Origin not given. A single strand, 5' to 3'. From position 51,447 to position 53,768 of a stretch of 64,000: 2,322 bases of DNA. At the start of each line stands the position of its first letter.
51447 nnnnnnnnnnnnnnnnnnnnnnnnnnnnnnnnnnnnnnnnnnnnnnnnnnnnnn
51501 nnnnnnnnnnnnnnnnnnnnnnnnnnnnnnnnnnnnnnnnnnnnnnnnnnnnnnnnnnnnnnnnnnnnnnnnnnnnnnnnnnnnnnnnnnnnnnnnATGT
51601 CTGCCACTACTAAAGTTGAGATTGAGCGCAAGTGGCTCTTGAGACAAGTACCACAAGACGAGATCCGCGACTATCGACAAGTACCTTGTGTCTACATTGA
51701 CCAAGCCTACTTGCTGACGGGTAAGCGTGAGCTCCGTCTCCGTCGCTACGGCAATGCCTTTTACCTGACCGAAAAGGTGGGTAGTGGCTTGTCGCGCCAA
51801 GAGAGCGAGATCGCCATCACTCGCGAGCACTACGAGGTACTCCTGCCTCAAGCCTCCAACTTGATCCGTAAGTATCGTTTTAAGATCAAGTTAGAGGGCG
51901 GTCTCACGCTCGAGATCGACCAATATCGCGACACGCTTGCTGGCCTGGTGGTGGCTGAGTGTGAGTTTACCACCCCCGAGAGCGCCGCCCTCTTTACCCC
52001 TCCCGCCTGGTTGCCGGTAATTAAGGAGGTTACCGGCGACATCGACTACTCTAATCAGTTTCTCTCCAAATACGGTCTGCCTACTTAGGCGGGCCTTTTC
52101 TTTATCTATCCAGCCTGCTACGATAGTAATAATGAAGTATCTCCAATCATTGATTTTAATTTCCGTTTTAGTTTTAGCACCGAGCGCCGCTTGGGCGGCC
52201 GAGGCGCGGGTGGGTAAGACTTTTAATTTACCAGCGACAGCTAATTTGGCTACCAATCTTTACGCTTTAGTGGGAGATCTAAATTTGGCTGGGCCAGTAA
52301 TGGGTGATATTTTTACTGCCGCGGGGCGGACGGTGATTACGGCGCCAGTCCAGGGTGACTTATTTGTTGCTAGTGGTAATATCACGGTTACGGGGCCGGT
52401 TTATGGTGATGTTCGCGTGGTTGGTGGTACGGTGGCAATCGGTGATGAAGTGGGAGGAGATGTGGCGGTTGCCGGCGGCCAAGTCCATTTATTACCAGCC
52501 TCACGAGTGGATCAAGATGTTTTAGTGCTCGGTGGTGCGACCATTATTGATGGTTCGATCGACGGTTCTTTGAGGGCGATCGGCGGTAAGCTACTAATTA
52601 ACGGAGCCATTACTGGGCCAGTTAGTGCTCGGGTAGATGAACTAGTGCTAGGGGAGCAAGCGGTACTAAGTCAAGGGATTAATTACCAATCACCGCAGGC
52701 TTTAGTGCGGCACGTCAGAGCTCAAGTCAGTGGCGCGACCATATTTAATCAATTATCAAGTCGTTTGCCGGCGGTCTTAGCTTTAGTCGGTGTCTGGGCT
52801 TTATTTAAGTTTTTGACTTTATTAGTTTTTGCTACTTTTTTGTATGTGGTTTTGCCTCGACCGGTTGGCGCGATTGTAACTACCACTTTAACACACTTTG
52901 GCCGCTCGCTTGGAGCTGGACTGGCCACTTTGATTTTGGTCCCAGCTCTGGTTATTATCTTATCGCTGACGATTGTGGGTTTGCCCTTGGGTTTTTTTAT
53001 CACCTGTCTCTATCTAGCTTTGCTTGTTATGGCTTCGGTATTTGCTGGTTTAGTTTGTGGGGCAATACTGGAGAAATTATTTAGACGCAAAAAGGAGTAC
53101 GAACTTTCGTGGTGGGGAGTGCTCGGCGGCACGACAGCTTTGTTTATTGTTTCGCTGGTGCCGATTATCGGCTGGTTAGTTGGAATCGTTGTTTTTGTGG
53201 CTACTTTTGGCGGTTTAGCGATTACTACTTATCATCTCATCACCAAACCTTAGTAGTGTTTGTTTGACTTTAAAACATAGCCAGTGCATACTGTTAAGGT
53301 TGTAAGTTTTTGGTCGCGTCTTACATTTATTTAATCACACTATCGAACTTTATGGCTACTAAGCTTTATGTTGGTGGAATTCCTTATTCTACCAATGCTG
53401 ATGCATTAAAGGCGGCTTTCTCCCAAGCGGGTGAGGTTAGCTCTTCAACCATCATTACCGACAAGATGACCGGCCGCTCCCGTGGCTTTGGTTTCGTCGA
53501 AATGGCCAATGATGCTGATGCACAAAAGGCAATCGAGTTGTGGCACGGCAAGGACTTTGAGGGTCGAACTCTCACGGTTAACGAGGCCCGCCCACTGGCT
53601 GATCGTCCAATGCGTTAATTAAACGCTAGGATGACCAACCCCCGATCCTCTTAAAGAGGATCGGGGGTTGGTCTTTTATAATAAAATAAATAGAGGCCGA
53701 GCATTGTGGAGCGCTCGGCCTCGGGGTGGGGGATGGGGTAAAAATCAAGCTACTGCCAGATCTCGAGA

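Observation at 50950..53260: GC-rich (about 57%) island between tRNA-Pro and tRNA-Gly(TCC): AAA_28 kinase-like NTPase plus CYTH protein plus beta-helical membrane protein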

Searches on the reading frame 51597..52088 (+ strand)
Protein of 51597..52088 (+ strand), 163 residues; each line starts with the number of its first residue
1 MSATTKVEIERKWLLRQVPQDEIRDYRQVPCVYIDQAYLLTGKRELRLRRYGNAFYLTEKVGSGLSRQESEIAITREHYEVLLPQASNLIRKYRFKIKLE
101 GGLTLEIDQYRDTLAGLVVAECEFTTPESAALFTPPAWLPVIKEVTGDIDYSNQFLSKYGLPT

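Call 8: search_protein_families(library=pfam, proteins=[window:51597-52088:+], max_evalue=0.01)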
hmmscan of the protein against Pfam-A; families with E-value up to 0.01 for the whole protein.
window:51597-52088:+ (163 aa): 1 family
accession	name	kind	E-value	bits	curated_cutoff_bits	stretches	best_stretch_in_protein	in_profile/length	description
PF01928.26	CYTH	-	0.00027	21.2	23.2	1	8-92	3-95/179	CYTH domain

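Call 11: search_protein_families(library=ncbifam, proteins=[window:51597-52088:+], max_evalue=0.1)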
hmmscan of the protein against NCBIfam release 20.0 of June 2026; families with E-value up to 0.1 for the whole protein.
window:51597-52088:+ (163 aa): 0 families

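Call 12: search_protein_families(library=padloc, proteins=[window:51597-52088:+], max_evalue=0.1)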
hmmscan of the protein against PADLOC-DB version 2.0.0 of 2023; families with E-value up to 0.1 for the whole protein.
window:51597-52088:+ (163 aa): 0 families

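Call 19: find_homologous_proteins(query=window:51597-52088:+, max_evalue=0.001)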
Query window:51597-52088:+ (163 aa): 4 proteins with E <= 0.001 among 97 candidates.
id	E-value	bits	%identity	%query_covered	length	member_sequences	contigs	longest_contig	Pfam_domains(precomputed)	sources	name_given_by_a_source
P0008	6.9e-103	359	100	100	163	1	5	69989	-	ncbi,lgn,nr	ncbi:MAG: adenylate cyclase [Candidatus Vogelbacteria bacterium]|nr:adenylate cyclase [Candidatus Vo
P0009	5.3e-75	268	77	96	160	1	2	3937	-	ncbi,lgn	-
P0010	1.1e-72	261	74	96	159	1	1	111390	-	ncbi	-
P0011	8.2e-7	47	34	90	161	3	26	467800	-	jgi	-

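Call 22: search_solved_structures(query=A1, max_evalue=0.01, show_alignments=2)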
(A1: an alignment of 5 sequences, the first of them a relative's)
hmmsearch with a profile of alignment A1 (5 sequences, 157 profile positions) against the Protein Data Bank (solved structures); distinct sequences matched with E-value up to 0.01: 2.
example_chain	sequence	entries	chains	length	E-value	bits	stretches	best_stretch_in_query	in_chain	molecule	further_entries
3typ_A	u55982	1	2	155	2.6e-31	111.8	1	1-151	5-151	Uncharacterized protein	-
2fbl_A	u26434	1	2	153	2.7e-31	111.7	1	1-151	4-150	hypothetical protein NE1496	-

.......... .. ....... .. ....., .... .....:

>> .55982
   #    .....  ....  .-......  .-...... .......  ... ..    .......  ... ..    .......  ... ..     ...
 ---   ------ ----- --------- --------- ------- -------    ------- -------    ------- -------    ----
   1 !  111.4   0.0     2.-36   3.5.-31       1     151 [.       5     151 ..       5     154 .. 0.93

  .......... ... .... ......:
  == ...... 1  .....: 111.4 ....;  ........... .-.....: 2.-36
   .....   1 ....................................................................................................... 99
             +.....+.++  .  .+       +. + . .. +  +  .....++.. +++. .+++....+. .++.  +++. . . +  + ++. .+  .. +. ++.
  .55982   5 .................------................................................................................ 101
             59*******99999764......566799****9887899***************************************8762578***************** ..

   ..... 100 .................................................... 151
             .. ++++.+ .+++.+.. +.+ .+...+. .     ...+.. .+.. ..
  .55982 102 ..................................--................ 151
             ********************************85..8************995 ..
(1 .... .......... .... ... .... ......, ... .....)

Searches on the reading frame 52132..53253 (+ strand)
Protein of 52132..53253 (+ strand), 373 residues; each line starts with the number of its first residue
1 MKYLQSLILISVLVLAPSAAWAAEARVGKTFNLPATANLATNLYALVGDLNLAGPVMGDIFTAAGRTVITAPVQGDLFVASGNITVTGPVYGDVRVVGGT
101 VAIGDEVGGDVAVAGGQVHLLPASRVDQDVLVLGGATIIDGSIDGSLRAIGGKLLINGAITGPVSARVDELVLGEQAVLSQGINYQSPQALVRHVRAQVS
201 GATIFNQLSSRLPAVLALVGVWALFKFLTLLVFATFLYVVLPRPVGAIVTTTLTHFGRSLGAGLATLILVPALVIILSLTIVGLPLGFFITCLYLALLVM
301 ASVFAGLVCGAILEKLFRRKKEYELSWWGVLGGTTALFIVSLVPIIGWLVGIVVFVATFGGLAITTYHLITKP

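Call 8: search_protein_families(library=pfam, proteins=[window:52132-53253:+], max_evalue=0.01)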
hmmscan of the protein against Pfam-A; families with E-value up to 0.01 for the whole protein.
window:52132-53253:+ (373 aa): 0 families

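Call 11: search_protein_families(library=ncbifam, proteins=[window:52132-53253:+], max_evalue=0.1)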
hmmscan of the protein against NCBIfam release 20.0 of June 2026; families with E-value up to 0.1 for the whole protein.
window:52132-53253:+ (373 aa): 0 families

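Call 12: search_protein_families(library=padloc, proteins=[window:52132-53253:+], max_evalue=0.1)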
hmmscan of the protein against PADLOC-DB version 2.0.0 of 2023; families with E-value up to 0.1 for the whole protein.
window:52132-53253:+ (373 aa): 0 families

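Call 42: list_cluster_members(proteins=[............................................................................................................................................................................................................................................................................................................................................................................, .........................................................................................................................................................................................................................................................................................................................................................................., window:52132-53253:+, window:50048-50800:-])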
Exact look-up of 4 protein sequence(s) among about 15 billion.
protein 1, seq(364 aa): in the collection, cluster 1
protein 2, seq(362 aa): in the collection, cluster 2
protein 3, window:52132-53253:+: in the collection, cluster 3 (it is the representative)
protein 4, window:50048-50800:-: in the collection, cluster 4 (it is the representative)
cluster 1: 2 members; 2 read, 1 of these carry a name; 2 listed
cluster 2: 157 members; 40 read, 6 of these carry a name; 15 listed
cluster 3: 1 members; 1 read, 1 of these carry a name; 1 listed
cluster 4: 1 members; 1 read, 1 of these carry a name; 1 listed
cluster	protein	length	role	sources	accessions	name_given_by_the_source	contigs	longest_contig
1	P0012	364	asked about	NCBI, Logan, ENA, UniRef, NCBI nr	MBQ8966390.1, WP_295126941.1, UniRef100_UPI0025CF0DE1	AAA family ATPase [Ruminococcus sp.] | AAA family ATPase n=1 Tax=Ruminococcus sp. TaxID=41978 RepID=UPI0025CF0DE1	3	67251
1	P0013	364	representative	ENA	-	-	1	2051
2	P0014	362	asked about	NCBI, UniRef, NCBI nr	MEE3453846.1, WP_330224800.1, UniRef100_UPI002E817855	AAA family ATPase [Dialister sp.] | AAA family ATPase n=1 Tax=Dialister sp. TaxID=1955814 RepID=UPI002E817855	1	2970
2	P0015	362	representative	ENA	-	-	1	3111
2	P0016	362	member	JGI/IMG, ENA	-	CYTH domain-containing protein/thymidylate kinase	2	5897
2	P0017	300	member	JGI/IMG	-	CYTH domain-containing protein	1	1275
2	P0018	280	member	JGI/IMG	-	CYTH domain-containing protein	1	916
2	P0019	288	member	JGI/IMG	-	CYTH domain-containing protein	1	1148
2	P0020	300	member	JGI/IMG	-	CYTH domain-containing protein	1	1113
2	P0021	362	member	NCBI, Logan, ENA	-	-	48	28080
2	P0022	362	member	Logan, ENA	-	-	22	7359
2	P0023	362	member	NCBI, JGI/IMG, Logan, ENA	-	-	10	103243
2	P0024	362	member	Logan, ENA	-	-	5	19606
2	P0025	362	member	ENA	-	-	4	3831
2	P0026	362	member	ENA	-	-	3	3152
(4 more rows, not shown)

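Call 43: find_homologous_proteins(query=window:52132-53253:+, max_evalue=0.001)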
Query window:52132-53253:+ (373 aa): 14 proteins with E <= 0.001 among 8000 candidates.
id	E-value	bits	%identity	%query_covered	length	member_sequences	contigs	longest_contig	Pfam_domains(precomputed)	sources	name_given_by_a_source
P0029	6.5e-228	774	100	100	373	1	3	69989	PF26514.1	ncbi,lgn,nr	ncbi:MAG: hypothetical protein HYV76_03140 [Candidatus Vogelbacteria bacterium]|nr:hypothetical prot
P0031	9.7e-186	635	81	99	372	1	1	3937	PF26514.1,PF04519.20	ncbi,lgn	-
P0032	1.3e-172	592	75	100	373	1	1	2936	PF26514.1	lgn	-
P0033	3.0e-167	574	74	96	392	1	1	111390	PF04519.20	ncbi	-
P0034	1.5e-43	167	31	95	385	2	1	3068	PF26514.1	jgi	jgi:cytoskeletal protein CcmA (bactofilin family)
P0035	9.7e-26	109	29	89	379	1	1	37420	PF26514.1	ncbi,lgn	ncbi:MAG: hypothetical protein ABIJ81_02200 [Patescibacteria group bacterium]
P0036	4.3e-22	97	29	76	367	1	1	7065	PF26514.1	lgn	-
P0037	2.3e-21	95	27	84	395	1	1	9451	PF26514.1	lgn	-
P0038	2.0e-14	72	24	83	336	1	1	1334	-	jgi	jgi:hypothetical protein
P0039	1.9e-13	68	27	97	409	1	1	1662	PF26514.1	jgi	jgi:hypothetical protein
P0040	1.0e-9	56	26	85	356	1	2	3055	PF26514.1,PF04519.20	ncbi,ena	ncbi:MAG: polymer-forming cytoskeletal protein [Patescibacteria group bacterium]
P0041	5.3e-9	54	35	36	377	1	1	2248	PF26514.1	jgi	jgi:cytoskeletal protein CcmA (bactofilin family)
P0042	1.9e-6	45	37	32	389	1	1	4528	PF26514.1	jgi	jgi:cytoskeletal protein CcmA (bactofilin family)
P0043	2.2e-4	39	26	77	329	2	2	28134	PF26514.1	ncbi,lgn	ncbi:MAG: hypothetical protein ABI234_19255 [Ktedonobacteraceae bacterium]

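Call 44: find_encoding_contigs(protein=P0035, flank=5000, max_places=2)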
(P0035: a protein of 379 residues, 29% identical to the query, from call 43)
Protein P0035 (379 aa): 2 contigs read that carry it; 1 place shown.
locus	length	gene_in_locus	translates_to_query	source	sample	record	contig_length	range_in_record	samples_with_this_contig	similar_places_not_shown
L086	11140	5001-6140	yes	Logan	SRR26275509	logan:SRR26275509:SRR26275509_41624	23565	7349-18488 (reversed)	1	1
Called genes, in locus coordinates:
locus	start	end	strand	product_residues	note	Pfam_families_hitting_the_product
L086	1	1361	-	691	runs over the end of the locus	PF17191:RecG_wedge, PF01336:tRNA_anti-codon (weak), PF00270:DEAD, PF04851:ResIII, PF00271:Helicase_C, PF19833:RecG_dom3_C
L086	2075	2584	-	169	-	-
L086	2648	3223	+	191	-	PF01997:Translin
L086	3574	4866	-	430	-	PF00464:SHMT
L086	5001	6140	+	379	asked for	PF26514:DUF8173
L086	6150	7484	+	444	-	PF02878:PGM_PMM_I, PF02879:PGM_PMM_II, PF02880:PGM_PMM_III, PF00408:PGM_PMM_IV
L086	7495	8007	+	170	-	PF00293:NUDIX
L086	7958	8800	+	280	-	PF01177:Asp_Glu_race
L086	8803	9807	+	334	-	PF00389:2-Hacid_dh, PF02826:2-Hacid_dh_C, PF01262:AlaDh_PNT_C (weak), PF03446:NAD_binding_2 (weak), PF07991:KARI_N (weak), PF22660:RS_preATP-grasp-like (faint), PF00107:ADH_zinc_N (faint)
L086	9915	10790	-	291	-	-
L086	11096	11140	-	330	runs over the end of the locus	PF00579:tRNA-synt_1b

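Call 45: find_encoding_contigs(protein=P0037, flank=5000, max_places=2)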
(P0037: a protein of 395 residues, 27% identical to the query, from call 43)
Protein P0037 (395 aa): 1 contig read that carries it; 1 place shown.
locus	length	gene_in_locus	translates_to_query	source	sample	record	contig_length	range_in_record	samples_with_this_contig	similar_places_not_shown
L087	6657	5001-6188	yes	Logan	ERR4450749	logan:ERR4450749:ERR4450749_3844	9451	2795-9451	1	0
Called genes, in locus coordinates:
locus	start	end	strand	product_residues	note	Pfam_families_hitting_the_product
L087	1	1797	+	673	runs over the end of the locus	PF22745:Nlig-Ia, PF01653:DNA_ligase_aden, PF03120:OB_DNA_ligase, PF03119:DNA_ligase_ZBD, PF12826:HHH_2, PF14520:HHH_5 (weak), PF00533:BRCT, PF12738:PTCB-BRCT (faint)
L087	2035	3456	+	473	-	PF04545:Sigma70_r4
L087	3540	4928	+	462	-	PF04545:Sigma70_r4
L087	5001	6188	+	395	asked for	PF26514:DUF8173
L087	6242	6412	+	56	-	-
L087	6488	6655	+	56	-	?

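Call 84: search_solved_structures(query=P0012, max_evalue=0.01)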
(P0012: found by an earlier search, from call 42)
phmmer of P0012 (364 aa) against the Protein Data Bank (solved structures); distinct sequences matched with E-value up to 0.01: 2.
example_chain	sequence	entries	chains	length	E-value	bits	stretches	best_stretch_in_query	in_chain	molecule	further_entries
2fbl_A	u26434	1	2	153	1.1e-08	37.8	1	205-360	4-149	hypothetical protein NE1496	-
3typ_A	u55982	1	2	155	1.2e-08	37.6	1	206-360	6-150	Uncharacterized protein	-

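Call 85: predict_structure(alignment_id=A6)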
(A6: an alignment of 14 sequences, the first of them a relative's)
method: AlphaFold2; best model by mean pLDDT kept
length: 373 residues; sequences in the alignment: 14
mean_pLDDT: 89.4   pTM: 0.54
mean pLDDT of the five models: 89.4, 87.8, 87.0, 86.6, 85.2
residues with pLDDT >= 90: 261; 70-90: 86; 50-70: 21; < 50: 5
segments of 3 or more residues with pLDDT < 50: 17-21
pLDDT, mean of each block of 10 residues (from residue 1): 73 57 77 92 92 95 95 96 96 96 97 96 97 95 97 96 95 95 91 93 79 69 87 92 90 92 94 92 90 92 92 83 79 90 85 94 89 76
secondary structure, 60 per line:
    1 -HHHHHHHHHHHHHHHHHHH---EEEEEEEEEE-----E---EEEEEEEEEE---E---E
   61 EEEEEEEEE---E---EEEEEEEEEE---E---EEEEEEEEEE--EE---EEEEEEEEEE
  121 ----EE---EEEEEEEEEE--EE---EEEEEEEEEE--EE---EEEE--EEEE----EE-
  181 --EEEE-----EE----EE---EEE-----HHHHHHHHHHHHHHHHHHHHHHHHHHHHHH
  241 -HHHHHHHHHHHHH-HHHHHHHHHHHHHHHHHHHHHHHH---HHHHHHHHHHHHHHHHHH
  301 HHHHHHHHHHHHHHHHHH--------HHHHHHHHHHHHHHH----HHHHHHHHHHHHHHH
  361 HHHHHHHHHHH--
elements in order: H2-20 E24-33 E43-52 E60-69 E77-86 E94-103 E111-120 E130-139 E147-156 E164-167 E170-173 E183-186 E203-205 H211-240 H242-254 H256-279 H283-318 H327-341 H346-371

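Call 87: fold_search(model_id=the predicted structure, library=pdb)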
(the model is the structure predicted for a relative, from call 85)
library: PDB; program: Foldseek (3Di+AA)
matches with E <= 10: 41; with E <= 0.001: 0
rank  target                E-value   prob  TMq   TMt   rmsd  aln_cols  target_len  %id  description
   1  3p4g_B                5.4e-02  0.80  0.21  0.24   9.4       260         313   15  X-ray crystal structure of a hyperactive, Ca2+-dependent, beta-helical antifreeze protein from an Antarctic bacterium (released 2011-04-27)
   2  3p4g_A                1.7e-01  0.69  0.25  0.29   8.2       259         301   18  X-ray crystal structure of a hyperactive, Ca2+-dependent, beta-helical antifreeze protein from an Antarctic bacterium (released 2011-04-27)
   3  3p4g_C                2.7e-01  0.57  0.23  0.27  10.1       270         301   14  X-ray crystal structure of a hyperactive, Ca2+-dependent, beta-helical antifreeze protein from an Antarctic bacterium (released 2011-04-27)
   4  3p4g_D                6.2e-01  0.47  0.26  0.29   7.9       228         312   16  X-ray crystal structure of a hyperactive, Ca2+-dependent, beta-helical antifreeze protein from an Antarctic bacterium (released 2011-04-27)
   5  9rkv_N                1.0e+00  0.20  0.21  0.15  13.6       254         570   14  Agrobacterium phage 7-7-1 tail fibers (released 2025-12-10)
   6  2wlg_C                1.2e+00  0.03  0.10  0.14  13.3       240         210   10  Crystallographic analysis of the polysialic acid O-acetyltransferase OatWY (released 2009-06-30)
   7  2wle_C                1.3e+00  0.03  0.11  0.15  13.0       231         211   12  Crystallographic analysis of the polysialic acid O-acetyltransferase OatWY (released 2009-06-30)
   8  4i84_B                2.1e+00  0.30  0.25  0.32  10.1       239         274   12  The crystal structure of the Haemophilus influenzae HxuA secretion domain involved in the two-partner secretion pathwa (released 2013-11-13)
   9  6ge9                  2.6e+00  0.06  0.14  0.12  12.8       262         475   13  Structure of Mycobacterium tuberculosis GlmU bound to Glc-1P and Ac-CoA (released 2018-05-02)
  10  3ljy_A                2.8e+00  0.04  0.13  0.18  13.1       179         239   17  Crystal structure of putative adhesin (YP_001304413.1) from Parabacteroides distasonis ATCC 8503 at 2.41 A resolution (released 2010-03-02)
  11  9fdy_C                3.0e+00  0.01  0.08  0.08  17.5       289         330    7  Betaglycan Orphan Domain (ratBGo) in complex with TGF-b1 and extracellular domain of TGFBRII (released 2025-03-12)
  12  6n2c_B                3.1e+00  0.04  0.16  0.16  11.7       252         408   11  The Crystal Structure of Caldicellulosiruptor hydrothermalis Tapirin C-terminal domain (released 2018-12-19)
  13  4k6r                  3.4e+00  0.05  0.14  0.13  12.8       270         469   14  Crystal structure of GlmU in complex with ATP (released 2014-04-16)
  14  3ljy_B                3.4e+00  0.04  0.13  0.18  13.0       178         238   16  Crystal structure of putative adhesin (YP_001304413.1) from Parabacteroides distasonis ATCC 8503 at 2.41 A resolution (released 2010-03-02)
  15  9qwr_B                3.6e+00  0.09  0.13  0.24  17.9       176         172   15  MIC60 helical bundle dimer (released 2026-02-25)
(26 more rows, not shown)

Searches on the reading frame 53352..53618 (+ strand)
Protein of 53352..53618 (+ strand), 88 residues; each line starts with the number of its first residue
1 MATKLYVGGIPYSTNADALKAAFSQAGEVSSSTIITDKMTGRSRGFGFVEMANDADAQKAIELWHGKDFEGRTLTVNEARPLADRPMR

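Call 8: search_protein_families(library=pfam, proteins=[window:53352-53618:+], max_evalue=0.01)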
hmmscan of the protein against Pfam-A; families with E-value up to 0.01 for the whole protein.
window:53352-53618:+ (88 aa): 1 family
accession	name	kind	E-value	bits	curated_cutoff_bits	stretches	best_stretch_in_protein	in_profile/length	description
PF00076.28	RRM_1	-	2.6e-21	75.7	20.7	1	5-74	1-69/70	RNA recognition motif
